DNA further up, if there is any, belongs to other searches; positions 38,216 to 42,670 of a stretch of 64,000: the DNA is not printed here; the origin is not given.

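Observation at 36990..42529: tRNA-Pro-flanked low-GC island encoding an AAA+/DUF4143 ATPase plus a giant NACHT-like NTPase with a C-terminal nuclease motif: candidate undescribed two-gene NLR-type defence system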

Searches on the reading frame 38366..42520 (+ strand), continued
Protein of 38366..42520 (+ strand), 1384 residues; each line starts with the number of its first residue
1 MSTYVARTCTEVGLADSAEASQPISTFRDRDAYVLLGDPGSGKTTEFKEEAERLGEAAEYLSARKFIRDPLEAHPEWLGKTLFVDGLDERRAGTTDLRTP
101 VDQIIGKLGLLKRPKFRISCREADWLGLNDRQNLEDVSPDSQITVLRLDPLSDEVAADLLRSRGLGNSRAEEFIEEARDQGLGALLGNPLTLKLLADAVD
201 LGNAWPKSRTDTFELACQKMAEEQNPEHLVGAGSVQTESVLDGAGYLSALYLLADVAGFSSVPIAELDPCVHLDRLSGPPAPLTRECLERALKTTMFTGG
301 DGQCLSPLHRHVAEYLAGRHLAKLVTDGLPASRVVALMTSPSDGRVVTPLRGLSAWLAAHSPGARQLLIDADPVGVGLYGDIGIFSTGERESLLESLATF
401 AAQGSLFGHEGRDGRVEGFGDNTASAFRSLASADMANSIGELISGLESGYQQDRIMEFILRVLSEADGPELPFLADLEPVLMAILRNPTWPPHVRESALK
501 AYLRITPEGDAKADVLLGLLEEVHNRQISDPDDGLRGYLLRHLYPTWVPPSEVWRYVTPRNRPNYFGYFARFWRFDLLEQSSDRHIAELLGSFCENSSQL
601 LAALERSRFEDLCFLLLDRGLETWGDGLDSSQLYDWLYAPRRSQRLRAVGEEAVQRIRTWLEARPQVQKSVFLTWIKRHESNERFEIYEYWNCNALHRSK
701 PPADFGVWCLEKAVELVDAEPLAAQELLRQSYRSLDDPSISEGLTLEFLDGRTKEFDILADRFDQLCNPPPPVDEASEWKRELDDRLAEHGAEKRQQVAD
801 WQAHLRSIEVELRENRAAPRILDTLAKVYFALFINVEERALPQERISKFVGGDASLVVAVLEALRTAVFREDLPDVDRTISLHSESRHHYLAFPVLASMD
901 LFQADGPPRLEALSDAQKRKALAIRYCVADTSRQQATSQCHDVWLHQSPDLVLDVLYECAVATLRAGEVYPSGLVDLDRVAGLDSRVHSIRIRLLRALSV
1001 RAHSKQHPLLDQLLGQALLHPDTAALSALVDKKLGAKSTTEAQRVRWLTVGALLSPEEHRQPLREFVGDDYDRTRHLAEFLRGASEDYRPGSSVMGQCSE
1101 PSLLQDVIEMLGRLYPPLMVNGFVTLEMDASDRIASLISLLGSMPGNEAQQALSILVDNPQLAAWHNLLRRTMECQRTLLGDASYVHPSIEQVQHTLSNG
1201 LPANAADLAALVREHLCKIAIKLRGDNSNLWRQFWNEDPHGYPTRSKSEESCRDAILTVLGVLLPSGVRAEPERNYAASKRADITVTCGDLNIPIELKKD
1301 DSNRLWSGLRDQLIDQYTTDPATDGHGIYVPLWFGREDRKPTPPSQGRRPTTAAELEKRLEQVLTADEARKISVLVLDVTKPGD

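Call 40: search_dna_similar(query=window:38366-42520:+, collection=plasmids, mode=protein, max_evalue=0.00001, max_rows=30)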
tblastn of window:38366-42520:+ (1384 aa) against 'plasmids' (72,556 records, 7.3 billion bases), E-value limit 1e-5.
Records with a match: 32; places in all: 33; records where one place covers at least 80% of the query: 1.
Best place of each record, by identity: <60% 32.
By first word of the organism name: Rhizobium 10; Agrobacterium 5; Bradyrhizobium 2; Pantoea 2; Burkholderia 2; Vibrio 1; Paracoccus 1; Ralstonia 1; Sphingomonas 1; Duffyella 1; and 6 more.
By predicted mobility (MOB-suite, as given by PLSDB): conjugative 18; non-mobilizable 11; mobilizable 3.
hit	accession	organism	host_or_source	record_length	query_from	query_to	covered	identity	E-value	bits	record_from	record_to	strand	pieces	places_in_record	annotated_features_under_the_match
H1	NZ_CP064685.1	Bradyrhizobium sp. CW1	Acmispon strigosus,cell culture,bulk ...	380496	1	1380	79%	31.3%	1e-47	379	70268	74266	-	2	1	hypothetical protein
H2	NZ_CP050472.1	Vibrio campbellii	single cell,seawater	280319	22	1382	98%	24.6%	1e-87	324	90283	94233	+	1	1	hypothetical protein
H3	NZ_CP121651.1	Bradyrhizobium sp. CB82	Stylosanthes guianensis,cell culture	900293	24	1380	77%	29.8%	2e-40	333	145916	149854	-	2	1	hypothetical protein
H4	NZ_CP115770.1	Paracoccus sediminicola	cell culture,sediment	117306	34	1382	74%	27.5%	4e-30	250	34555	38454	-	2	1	hypothetical protein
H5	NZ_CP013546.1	Rhizobium phaseoli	Phaseolus vulgaris,Whole ...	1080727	24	1382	54%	32.5%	5e-35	265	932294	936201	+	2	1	record has no annotation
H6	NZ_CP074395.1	Agrobacterium salinitolerans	Cotton,tiaaue sample,root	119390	24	1382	53%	32.3%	2e-32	262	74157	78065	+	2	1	hypothetical protein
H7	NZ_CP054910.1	Pantoea ananatis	-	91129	21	1383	47%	35.5%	6e-41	324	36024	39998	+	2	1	hypothetical protein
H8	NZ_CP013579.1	Rhizobium phaseoli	Phaseolus vulgaris,Whole ...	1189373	24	1382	52%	31.8%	1e-33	261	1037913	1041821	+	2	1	record has no annotation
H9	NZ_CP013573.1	Rhizobium phaseoli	Phaseolus vulgaris,Whole ...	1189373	24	1382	52%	31.8%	1e-33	261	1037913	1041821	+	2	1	record has no annotation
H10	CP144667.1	Agrobacterium tumefaciens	Sedum,cell culture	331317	24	1382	52%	31.4%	2e-32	266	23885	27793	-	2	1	hypothetical protein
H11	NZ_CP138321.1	Agrobacterium fabrum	Blueberry,Crown gall tissues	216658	24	1382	52%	31.1%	2e-34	271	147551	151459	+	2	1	hypothetical protein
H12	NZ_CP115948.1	Ralstonia solanacearum MolK2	Musa sp.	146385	13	1382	48%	33.1%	2e-28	246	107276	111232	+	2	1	hypothetical protein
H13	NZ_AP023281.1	Agrobacterium vitis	Vitis vinifera,grapevine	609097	24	1382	55%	29.2%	6e-38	291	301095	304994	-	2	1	hypothetical protein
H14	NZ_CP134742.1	Pantoea agglomerans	cell culture,Water from creek adjacent ...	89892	34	1380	46%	35.0%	9e-38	313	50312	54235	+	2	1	hypothetical protein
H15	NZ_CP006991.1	Rhizobium etli bv. mimosae str. IE4771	Phaseolus vulgaris,whole organism,nodule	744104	24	1383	43%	33.7%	9e-28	247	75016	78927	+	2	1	hypothetical protein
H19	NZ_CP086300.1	Burkholderia ambifaria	cell culture,agricultural soil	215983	34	1381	45%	30.5%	6e-26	231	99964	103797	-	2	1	hypothetical protein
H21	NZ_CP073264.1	Duffyella gerundensis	Lolium perenne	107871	301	1384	27%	35.5%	1e-33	211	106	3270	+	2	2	none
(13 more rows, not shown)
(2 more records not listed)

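Call 41: get_annotated_region(hit=H7, flank=6000)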
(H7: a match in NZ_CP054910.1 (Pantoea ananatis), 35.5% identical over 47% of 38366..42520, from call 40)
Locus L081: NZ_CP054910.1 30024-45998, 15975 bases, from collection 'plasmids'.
description: Pantoea ananatis strain FDAARGOS_680 plasmid unnamed2, complete sequence
organism: Pantoea ananatis (NCBI taxid 553)
taxonomy: Bacteria; Pseudomonadota; Gammaproteobacteria; Enterobacterales; Erwiniaceae; Pantoea; Pantoea ananatis
host: -; source: -; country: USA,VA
typing (MOB-suite, as given by PLSDB): conjugative; relaxase MOBF; mating-pair formation MPF_F
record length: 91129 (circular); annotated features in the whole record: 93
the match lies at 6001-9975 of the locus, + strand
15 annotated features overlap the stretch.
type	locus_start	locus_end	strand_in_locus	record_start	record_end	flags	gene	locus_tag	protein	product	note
CDS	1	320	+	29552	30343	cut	-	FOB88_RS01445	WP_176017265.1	hypothetical protein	-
CDS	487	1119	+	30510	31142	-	-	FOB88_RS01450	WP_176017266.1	hypothetical protein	-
CDS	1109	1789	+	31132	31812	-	-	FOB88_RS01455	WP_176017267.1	hypothetical protein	-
CDS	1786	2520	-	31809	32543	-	-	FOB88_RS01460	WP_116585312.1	tyrosine-type recombinase/integrase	GO:0015074 - DNA integration [Evidence IEA]; GO:0006310 - DNA recombination [Evidence IEA]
CDS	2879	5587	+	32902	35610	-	-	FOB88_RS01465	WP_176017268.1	TrlF family AAA-like ATPase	-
CDS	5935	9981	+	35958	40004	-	-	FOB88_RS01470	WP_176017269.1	hypothetical protein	-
CDS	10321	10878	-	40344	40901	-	-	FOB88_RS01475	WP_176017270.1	DNA-binding protein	-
CDS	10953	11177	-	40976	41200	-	-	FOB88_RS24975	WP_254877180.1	hypothetical protein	-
CDS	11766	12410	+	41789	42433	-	-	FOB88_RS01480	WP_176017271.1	ParA family protein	-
CDS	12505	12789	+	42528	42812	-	-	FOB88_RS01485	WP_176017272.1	molecular chaperone GroEL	-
CDS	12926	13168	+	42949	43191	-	-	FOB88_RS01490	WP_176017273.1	hypothetical protein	-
CDS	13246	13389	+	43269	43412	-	-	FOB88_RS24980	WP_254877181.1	hypothetical protein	-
CDS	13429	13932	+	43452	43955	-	-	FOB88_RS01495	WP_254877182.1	hypothetical protein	-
CDS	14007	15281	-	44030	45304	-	umuC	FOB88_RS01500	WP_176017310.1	translesion error-prone DNA polymerase V subunit UmuC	GO:0006281 - DNA repair [Evidence IEA]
CDS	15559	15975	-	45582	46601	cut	-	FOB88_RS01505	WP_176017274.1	IS110 family transposase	-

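Call 42: get_annotated_region(hit=H2, flank=6000)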
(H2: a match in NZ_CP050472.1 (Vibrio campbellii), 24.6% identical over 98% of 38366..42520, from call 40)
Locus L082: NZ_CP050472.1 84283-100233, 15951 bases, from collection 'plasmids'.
description: Vibrio campbellii strain LJC013 plasmid unnamed1, complete sequence
organism: Vibrio campbellii (NCBI taxid 680)
taxonomy: Bacteria; Pseudomonadota; Gammaproteobacteria; Vibrionales; Vibrionaceae; Vibrio; Vibrio campbellii
host: -; source: single cell,seawater; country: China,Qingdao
typing (MOB-suite, as given by PLSDB): non-mobilizable; replicon rep_cluster_273
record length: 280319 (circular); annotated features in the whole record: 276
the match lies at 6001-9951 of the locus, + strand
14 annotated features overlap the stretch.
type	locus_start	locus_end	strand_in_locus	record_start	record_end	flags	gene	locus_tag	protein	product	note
CDS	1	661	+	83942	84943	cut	-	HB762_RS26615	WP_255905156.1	hypothetical protein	-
CDS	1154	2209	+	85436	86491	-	-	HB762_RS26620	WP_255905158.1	hypothetical protein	-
CDS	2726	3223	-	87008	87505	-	-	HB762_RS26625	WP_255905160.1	DUF3592 domain-containing protein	-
CDS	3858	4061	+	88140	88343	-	-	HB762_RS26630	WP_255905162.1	hypothetical protein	-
CDS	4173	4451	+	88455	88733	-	-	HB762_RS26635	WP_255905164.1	hypothetical protein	-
CDS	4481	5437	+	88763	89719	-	-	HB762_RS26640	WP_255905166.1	hypothetical protein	-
CDS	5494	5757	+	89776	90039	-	-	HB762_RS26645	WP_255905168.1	hypothetical protein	-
CDS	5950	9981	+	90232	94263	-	-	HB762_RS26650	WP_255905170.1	hypothetical protein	-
CDS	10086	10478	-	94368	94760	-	-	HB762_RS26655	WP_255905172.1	ProQ/FINO family protein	-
CDS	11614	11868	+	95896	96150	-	-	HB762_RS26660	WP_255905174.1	hypothetical protein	-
CDS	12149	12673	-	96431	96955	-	-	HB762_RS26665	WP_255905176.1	hypothetical protein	-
CDS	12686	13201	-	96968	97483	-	-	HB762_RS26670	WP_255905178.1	hypothetical protein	-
CDS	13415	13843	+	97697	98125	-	-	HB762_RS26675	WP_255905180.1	hypothetical protein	-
CDS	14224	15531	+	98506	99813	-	-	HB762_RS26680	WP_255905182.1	site-specific integrase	GO:0015074 - DNA integration [Evidence IEA]; GO:0006310 - DNA recombination [Evidence IEA]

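Call 43: get_annotated_region(hit=H1, flank=6000)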
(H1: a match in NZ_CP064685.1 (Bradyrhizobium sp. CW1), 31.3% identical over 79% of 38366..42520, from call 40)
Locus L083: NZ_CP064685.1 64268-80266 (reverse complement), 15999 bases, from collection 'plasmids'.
description: Bradyrhizobium sp. CW1 plasmid pCW1_1, complete sequence
organism: Bradyrhizobium sp. CW1 (NCBI taxid 2782686)
taxonomy: Bacteria; Pseudomonadota; Alphaproteobacteria; Hyphomicrobiales; Nitrobacteraceae; Bradyrhizobium; Bradyrhizobium sp. CW1
host: -; source: Acmispon strigosus,cell culture,bulk soil; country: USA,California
typing (MOB-suite, as given by PLSDB): mobilizable; relaxase MOBP
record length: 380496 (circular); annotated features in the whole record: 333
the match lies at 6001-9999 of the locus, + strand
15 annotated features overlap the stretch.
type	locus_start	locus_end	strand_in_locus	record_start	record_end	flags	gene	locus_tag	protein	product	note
CDS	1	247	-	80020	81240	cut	-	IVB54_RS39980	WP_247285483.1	IS701 family transposase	-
CDS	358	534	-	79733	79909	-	-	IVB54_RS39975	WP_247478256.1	hypothetical protein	-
CDS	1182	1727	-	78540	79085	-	-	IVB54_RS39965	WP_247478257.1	hypothetical protein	-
CDS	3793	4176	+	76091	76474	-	mobC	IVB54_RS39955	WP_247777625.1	plasmid mobilization relaxosome protein MobC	-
CDS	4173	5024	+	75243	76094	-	-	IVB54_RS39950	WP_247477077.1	relaxase/mobilization nuclease domain-containing protein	-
CDS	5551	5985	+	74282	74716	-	-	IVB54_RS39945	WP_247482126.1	hypothetical protein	-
CDS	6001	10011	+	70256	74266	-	-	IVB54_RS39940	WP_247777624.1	hypothetical protein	-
CDS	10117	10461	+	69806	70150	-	-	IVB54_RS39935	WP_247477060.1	hypothetical protein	-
CDS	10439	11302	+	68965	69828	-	-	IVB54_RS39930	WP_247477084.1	SIR2 family protein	-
CDS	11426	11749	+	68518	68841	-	-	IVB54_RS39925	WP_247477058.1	hypothetical protein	-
CDS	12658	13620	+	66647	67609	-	-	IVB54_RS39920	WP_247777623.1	hypothetical protein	-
CDS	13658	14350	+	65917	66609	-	-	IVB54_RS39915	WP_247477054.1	TauD/TfdA family dioxygenase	-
CDS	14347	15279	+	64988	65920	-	-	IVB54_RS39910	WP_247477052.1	hypothetical protein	-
CDS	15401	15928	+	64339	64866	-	-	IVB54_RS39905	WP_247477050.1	hypothetical protein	-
CDS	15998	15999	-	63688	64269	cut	-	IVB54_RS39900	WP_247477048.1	hypothetical protein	-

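Call 44: search_protein_families(library=ncbifam, proteins=[L081:5935-9981:+, L082:5950-9981:+, L083:6001-10011:+, L083:5551-5985:+, L081:2879-5587:+], max_evalue=0.00001)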
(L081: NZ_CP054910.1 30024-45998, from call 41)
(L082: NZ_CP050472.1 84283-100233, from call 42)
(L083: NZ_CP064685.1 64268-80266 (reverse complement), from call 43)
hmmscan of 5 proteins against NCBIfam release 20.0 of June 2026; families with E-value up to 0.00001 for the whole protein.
L081:5935-9981:+ (1348 aa): 2 families
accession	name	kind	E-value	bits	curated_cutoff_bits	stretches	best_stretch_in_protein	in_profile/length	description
NF058535.1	antiphage_EruA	equivalog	1.5e-231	772.1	1000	1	24-1344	16-1318/1318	NACHT domain-containing antiphage protein EruA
NF058534.1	antiphage_HyoA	equivalog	5.7e-26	90.5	1200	1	135-477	197-538/1430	NACHT domain-containing antiphage protein HyoA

L082:5950-9981:+ (1343 aa): 2 families
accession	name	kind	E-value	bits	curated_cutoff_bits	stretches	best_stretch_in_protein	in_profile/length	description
NF058535.1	antiphage_EruA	equivalog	5e-233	777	1000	1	21-1332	19-1318/1318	NACHT domain-containing antiphage protein EruA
NF058534.1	antiphage_HyoA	equivalog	9.6e-38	129.5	1200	1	135-1288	201-1380/1430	NACHT domain-containing antiphage protein HyoA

L083:6001-10011:+ (1336 aa): 2 families
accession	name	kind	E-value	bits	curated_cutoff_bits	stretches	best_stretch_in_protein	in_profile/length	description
NF058535.1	antiphage_EruA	equivalog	0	1189.6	1000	1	16-1333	11-1318/1318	NACHT domain-containing antiphage protein EruA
NF058534.1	antiphage_HyoA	equivalog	1e-39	136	1200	2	139-762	203-839/1430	NACHT domain-containing antiphage protein HyoA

L083:5551-5985:+ (144 aa): 0 families

L081:2879-5587:+ (902 aa): 3 families
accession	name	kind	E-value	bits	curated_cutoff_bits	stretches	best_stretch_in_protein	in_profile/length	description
NF045780.1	TrlF_fam_ATP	equivalog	1.1e-163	547.3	350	1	2-896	1-944/944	TrlF family AAA-like ATPase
NF045781.1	Spaf1101_AAA_ATP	equivalog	6.1e-45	154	475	2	768-895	707-832/836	Spaf_1101 family AAA-like ATPase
NF042955.1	Ppl_antiphage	equivalog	8.2e-35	120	1000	2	769-891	763-878/882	anti-phage protein Ppl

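Call 45: get_annotated_region(hit=H11, flank=4000)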
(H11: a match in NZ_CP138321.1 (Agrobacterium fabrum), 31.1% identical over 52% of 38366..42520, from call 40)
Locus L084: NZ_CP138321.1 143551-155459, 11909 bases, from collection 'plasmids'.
description: Agrobacterium fabrum strain L-11 plasmid pAtl-11a, complete sequence
organism: Agrobacterium fabrum (NCBI taxid 1176649)
taxonomy: Bacteria; Pseudomonadota; Alphaproteobacteria; Hyphomicrobiales; Rhizobiaceae; Agrobacterium; Agrobacterium fabrum
host: -; source: Blueberry,Crown gall tissues; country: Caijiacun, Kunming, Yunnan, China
typing (MOB-suite, as given by PLSDB): conjugative; relaxase MOBQ; mating-pair formation MPF_T
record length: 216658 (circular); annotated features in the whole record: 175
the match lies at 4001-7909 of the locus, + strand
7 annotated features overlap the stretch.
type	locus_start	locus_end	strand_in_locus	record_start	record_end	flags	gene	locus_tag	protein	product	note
CDS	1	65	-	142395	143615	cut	-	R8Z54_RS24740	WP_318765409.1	hypothetical protein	-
CDS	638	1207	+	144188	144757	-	-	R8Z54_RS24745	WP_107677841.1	hypothetical protein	-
CDS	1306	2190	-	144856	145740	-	-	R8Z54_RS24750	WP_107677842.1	hypothetical protein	-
CDS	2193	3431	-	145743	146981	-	-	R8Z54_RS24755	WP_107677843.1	hypothetical protein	-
CDS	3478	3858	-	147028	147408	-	-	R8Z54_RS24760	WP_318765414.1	DUF2513 domain-containing protein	-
CDS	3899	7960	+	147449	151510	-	-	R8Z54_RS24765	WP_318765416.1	hypothetical protein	-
CDS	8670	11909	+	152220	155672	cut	-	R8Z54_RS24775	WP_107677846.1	serine/threonine-protein kinase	-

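Call 46: get_annotated_region(hit=H12, flank=4000)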
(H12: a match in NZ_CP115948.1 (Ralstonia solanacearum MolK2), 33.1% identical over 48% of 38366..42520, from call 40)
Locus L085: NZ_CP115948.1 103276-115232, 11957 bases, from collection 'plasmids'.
description: Ralstonia solanacearum MolK2 plasmid pm01, complete sequence
organism: Ralstonia solanacearum MolK2 (NCBI taxid 564065)
taxonomy: Bacteria; Pseudomonadota; Betaproteobacteria; Burkholderiales; Burkholderiaceae; Ralstonia; Ralstonia solanacearum; Ralstonia solanacearum MolK2
host: -; source: Musa sp.; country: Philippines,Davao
typing (MOB-suite, as given by PLSDB): non-mobilizable; replicon rep_cluster_371; mating-pair formation MPF_F
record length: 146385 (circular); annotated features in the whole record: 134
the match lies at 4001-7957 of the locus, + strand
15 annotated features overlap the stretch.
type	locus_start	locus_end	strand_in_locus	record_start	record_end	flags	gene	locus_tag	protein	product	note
CDS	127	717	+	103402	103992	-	-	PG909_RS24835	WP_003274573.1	hypothetical protein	-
CDS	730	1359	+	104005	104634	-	-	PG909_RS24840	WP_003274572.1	hypothetical protein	-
CDS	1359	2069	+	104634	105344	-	-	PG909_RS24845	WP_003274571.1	RES family NAD+ phosphorylase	-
CDS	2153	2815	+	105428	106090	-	-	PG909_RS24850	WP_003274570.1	competence protein CoiA family protein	-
CDS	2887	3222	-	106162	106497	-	-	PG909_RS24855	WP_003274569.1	hypothetical protein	-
CDS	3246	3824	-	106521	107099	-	-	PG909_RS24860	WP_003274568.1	hypothetical protein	-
CDS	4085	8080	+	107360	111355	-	-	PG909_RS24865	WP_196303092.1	hypothetical protein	-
CDS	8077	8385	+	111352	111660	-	-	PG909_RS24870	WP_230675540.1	hypothetical protein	-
CDS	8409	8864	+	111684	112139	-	-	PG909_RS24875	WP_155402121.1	hypothetical protein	-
CDS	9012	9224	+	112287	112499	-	-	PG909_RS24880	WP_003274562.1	hypothetical protein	-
CDS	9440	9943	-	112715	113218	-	-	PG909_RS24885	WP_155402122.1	hypothetical protein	-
CDS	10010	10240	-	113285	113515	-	-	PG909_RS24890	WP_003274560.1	hypothetical protein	-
CDS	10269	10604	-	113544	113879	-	-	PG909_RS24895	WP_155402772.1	hypothetical protein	-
CDS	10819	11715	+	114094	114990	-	-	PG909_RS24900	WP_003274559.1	hypothetical protein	-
CDS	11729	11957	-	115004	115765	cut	-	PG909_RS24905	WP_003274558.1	hypothetical protein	-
